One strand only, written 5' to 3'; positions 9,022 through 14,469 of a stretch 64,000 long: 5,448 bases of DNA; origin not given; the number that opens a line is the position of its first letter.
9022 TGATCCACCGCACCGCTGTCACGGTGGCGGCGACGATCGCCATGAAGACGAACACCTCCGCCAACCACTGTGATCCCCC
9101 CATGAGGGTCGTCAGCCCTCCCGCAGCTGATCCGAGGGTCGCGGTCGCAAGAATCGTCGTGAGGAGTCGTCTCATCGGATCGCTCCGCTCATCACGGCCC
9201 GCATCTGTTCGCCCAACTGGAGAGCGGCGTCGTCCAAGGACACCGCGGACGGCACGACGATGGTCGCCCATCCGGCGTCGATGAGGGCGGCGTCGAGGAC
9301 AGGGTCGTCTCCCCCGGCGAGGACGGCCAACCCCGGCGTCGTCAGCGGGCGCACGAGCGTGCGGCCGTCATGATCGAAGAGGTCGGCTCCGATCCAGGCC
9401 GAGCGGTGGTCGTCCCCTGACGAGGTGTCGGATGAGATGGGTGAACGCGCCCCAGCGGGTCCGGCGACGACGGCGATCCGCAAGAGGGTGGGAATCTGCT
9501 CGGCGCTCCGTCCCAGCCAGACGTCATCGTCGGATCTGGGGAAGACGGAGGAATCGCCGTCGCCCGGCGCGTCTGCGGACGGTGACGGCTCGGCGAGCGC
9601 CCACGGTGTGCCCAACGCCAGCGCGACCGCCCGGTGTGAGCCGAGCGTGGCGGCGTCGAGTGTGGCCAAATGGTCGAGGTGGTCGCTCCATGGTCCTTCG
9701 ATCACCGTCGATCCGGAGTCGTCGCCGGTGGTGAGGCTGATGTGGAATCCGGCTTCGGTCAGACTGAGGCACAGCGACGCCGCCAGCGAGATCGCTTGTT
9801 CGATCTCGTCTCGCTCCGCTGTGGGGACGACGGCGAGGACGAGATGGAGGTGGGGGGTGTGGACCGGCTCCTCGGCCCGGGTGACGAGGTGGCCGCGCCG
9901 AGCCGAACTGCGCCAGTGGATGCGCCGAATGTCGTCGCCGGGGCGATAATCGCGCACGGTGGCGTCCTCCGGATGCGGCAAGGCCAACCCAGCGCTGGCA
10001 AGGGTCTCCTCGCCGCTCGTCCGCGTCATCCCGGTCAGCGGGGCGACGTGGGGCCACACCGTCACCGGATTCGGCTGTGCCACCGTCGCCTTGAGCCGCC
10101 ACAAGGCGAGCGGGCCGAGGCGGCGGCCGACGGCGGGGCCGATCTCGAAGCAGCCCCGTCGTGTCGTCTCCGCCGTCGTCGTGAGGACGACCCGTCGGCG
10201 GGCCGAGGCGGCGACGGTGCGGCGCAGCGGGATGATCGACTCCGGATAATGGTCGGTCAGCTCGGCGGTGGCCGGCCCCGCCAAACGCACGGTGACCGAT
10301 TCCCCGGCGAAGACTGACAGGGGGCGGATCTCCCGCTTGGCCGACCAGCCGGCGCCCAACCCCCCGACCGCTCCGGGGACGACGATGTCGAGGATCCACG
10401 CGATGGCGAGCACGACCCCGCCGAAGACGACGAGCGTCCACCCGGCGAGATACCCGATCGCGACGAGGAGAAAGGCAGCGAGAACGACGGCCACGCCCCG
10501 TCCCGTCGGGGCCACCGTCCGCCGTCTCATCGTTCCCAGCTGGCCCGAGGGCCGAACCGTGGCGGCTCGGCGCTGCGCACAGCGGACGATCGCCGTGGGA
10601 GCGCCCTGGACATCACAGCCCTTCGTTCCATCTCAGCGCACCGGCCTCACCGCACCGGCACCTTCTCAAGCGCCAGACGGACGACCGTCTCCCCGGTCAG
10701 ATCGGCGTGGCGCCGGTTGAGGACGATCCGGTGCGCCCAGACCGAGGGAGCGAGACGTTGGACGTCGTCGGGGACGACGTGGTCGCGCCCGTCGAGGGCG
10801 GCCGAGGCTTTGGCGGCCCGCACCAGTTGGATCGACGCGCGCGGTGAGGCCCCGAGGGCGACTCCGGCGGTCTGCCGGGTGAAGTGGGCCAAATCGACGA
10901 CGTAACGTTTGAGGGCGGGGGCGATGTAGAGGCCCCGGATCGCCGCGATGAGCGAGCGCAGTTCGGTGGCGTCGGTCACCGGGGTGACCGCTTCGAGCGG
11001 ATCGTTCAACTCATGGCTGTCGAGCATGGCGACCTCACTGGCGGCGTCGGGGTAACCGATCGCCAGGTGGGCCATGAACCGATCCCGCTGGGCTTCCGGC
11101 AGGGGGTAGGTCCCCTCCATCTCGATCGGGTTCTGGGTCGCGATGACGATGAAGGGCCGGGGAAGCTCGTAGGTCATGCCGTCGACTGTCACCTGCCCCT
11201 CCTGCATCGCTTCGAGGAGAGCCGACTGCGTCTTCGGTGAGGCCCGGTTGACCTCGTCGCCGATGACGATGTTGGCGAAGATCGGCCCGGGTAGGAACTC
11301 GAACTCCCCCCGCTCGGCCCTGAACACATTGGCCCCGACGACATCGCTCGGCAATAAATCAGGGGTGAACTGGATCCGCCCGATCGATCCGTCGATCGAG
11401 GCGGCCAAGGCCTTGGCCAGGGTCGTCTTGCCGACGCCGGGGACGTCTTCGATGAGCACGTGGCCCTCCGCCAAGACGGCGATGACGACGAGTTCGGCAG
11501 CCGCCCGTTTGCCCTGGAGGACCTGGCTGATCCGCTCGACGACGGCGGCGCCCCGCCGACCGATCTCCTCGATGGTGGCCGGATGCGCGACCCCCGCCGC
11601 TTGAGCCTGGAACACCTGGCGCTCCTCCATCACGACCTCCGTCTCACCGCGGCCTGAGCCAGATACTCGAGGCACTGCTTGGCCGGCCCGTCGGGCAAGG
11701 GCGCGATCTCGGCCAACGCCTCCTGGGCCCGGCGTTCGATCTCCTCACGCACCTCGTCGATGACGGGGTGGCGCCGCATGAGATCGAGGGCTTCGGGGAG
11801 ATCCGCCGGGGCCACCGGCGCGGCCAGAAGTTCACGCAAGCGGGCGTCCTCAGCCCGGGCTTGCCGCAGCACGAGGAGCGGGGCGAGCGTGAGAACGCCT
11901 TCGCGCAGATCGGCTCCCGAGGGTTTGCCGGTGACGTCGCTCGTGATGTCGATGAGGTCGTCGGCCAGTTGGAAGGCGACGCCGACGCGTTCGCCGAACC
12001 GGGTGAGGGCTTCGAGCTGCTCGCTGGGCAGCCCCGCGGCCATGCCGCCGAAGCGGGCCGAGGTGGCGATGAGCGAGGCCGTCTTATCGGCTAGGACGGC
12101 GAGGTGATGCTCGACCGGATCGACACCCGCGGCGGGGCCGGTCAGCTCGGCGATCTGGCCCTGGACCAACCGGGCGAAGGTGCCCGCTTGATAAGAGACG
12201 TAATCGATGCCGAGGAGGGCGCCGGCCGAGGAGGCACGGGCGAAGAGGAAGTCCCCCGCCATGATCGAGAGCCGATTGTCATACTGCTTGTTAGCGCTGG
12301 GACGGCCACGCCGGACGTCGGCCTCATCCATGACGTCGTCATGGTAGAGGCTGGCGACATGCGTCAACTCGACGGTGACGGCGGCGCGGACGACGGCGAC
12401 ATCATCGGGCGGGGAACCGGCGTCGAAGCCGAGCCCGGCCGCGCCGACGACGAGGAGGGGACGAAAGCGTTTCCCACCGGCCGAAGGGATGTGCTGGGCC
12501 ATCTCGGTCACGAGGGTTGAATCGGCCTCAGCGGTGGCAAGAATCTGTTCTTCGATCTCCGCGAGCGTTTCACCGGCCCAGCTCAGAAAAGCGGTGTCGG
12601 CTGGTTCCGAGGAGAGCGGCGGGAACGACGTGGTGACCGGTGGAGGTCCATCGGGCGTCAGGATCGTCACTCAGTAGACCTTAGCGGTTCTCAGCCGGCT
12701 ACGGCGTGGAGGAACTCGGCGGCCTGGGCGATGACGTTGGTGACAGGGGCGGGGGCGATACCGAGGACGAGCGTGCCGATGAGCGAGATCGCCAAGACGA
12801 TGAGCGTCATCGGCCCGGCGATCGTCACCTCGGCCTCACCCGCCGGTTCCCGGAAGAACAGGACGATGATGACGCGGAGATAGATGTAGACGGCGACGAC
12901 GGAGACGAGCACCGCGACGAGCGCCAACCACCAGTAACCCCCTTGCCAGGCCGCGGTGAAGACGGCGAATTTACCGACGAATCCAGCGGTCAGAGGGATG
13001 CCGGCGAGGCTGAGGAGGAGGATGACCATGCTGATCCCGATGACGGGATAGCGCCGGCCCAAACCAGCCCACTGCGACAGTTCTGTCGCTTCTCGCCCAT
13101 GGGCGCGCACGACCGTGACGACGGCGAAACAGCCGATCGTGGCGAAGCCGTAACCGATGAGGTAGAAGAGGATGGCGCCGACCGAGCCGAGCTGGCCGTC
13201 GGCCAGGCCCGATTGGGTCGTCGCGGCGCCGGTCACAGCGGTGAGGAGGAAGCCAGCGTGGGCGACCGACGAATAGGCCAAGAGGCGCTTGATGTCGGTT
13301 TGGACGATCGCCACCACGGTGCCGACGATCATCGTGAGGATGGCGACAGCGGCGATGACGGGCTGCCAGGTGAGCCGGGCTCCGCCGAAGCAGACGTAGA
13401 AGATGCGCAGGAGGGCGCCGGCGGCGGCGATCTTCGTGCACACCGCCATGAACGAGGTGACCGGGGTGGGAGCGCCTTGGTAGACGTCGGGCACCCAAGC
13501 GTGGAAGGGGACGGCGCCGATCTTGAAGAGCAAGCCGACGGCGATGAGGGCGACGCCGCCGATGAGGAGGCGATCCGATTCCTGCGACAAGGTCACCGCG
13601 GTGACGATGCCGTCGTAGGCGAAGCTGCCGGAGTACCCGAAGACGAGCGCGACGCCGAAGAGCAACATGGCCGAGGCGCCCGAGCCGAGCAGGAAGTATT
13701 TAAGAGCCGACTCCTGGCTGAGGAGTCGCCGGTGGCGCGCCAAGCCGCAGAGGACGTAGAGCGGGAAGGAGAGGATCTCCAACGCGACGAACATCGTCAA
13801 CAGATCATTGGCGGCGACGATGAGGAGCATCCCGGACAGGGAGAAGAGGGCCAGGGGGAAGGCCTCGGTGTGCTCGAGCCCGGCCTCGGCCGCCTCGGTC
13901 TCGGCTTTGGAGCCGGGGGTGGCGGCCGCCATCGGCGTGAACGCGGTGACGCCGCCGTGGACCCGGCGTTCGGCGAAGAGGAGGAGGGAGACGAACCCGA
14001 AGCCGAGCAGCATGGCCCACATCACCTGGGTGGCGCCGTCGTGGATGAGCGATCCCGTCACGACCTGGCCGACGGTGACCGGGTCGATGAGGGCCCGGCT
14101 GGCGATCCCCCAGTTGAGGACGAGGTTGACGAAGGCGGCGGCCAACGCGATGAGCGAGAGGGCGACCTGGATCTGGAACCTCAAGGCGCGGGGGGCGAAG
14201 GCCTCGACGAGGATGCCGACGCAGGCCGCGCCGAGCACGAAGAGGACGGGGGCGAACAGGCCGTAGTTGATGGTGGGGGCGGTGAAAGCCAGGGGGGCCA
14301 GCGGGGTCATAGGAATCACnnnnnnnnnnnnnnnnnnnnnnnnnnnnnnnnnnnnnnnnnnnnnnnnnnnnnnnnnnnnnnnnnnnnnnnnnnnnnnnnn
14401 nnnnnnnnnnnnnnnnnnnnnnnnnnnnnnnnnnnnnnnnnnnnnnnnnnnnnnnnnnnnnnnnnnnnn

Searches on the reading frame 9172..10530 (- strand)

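Call 71: search_protein_families(library=pfam, proteins=[window:9172-10530:-], max_evalue=0.00001)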
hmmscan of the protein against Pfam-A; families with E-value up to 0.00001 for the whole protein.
window:9172-10530:- (452 aa): 1 family
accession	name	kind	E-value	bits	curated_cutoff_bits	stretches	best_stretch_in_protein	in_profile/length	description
PF01882.25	DUF58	-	2.1e-08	34.1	23.4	1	192-276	2-91/216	Protein of unknown function DUF58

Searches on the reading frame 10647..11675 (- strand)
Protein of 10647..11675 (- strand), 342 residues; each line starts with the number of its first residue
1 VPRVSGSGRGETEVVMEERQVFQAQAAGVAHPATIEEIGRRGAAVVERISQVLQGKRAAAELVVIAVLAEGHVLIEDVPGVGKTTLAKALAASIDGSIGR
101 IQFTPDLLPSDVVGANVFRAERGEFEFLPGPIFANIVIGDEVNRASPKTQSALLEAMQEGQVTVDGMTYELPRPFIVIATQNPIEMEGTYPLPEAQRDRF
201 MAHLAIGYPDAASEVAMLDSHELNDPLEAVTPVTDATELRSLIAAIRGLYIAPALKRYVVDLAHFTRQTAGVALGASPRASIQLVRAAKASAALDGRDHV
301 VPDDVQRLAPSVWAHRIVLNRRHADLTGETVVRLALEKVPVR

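Call 71: search_protein_families(library=pfam, proteins=[window:10647-11675:-], max_evalue=0.00001)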
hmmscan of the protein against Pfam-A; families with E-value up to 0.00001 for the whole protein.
window:10647-11675:- (342 aa): 4 families
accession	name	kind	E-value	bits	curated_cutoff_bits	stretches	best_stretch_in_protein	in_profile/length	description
PF07726.17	AAA_3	-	2.1e-63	212.5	27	1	72-201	1-130/131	ATPase family associated with various cellular activities (AAA)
PF17863.7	AAA_lid_2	-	8.4e-23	80.3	22.7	1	266-323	3-60/74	AAA lid domain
PF07728.20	AAA_5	-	2.1e-13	50.9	22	1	73-200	2-139/139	AAA domain (dynein-related subfamily)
PF20030.5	bpMoxR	-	8.8e-08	31.9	27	1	44-209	5-169/205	MoxR domain in the MoxR-vWA-beta-propeller ternary systems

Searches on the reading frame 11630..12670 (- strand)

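Call 71: search_protein_families(library=pfam, proteins=[window:11630-12670:-], max_evalue=0.00001)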
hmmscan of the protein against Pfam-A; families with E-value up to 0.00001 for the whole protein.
window:11630-12670:- (346 aa): 1 family
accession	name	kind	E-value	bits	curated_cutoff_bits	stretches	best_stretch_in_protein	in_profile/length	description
PF00348.22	polyprenyl_synt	-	4.3e-53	180.5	27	1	53-295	3-248/251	Polyprenyl synthetase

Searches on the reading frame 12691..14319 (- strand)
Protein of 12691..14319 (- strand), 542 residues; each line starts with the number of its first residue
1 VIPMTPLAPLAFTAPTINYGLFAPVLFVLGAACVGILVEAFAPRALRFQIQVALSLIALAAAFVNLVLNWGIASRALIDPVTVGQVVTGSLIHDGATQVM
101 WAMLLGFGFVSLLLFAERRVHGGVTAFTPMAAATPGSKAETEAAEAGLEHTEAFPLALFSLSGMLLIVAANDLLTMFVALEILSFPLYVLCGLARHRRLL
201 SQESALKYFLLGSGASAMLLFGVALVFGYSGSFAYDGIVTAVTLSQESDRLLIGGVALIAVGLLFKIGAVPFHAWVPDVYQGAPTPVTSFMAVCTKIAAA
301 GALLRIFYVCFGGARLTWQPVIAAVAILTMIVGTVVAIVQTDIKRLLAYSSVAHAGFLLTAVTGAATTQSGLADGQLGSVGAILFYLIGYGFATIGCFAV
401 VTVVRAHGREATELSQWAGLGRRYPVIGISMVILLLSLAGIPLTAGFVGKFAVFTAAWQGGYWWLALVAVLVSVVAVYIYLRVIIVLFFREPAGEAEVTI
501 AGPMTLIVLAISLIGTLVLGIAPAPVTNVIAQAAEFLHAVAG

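Call 71: search_protein_families(library=pfam, proteins=[window:12691-14319:-], max_evalue=0.00001)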
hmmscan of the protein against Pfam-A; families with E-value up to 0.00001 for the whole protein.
window:12691-14319:- (542 aa): 1 family
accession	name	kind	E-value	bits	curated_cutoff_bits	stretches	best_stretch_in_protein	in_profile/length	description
PF00361.26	Proton_antipo_M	-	4.7e-67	226.7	21.5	1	170-474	1-292/294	NADH:quinone oxidoreductase/Mrp antiporter, TM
